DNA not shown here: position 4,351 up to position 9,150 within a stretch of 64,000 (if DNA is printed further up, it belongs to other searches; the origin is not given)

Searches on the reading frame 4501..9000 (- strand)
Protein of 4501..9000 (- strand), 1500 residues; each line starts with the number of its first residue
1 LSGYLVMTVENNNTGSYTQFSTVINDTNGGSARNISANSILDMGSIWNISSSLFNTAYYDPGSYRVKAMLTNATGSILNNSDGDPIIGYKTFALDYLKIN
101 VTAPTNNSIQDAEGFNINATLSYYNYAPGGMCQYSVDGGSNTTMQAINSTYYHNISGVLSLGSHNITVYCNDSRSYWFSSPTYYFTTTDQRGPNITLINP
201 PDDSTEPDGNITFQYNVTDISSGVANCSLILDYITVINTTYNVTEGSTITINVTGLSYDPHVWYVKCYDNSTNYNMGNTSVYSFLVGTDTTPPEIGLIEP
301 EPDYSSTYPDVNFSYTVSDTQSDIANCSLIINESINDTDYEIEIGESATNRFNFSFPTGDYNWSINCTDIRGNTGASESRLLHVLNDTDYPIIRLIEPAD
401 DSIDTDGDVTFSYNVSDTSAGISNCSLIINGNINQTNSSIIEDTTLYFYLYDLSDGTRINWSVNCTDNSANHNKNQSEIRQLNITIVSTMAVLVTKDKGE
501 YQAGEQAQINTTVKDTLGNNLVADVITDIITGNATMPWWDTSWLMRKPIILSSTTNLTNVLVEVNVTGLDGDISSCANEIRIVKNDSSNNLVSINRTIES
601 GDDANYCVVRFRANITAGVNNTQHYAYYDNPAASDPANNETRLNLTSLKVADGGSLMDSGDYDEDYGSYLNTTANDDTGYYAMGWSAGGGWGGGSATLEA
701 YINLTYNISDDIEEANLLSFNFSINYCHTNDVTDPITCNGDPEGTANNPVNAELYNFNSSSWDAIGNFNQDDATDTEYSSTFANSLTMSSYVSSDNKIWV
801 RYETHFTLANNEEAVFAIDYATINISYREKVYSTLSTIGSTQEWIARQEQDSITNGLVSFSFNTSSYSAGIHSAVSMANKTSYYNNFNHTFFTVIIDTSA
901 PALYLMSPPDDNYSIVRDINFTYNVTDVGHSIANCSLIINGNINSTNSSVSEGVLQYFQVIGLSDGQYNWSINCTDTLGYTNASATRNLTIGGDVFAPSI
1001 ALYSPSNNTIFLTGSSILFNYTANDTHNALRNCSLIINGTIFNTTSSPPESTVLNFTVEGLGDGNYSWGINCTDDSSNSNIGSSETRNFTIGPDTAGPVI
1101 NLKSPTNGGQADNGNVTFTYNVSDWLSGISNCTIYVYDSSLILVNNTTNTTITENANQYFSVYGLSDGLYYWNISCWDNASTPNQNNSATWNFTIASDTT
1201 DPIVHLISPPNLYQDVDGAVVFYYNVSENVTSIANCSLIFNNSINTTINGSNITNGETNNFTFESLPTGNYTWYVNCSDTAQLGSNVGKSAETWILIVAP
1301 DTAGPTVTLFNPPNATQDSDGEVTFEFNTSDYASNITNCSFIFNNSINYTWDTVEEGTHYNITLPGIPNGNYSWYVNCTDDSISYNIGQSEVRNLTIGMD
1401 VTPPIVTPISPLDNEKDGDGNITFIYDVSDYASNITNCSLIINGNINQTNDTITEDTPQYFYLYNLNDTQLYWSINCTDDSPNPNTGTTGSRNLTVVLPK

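Call 92: search_protein_families(library=pfam, proteins=[window:4501-9000:-], max_evalue=0.001)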
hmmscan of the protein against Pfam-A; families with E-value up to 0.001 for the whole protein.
window:4501-9000:- (1500 aa): 3 families
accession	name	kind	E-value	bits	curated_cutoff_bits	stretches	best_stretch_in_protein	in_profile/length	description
PF17957.7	Big_7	-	3.9e-10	40.6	24.1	1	1098-1150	1-52/70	Bacterial Ig domain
PF19077.6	Big_13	-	4.6e-05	24.3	27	0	915-991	23-100/102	Bacterial Ig-like domain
PF22433.2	MtxA_IG-like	-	0.00011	22.4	26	0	1034-1077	28-69/83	Magnetotaxis protein MtxA, Immunoglobulin-like domain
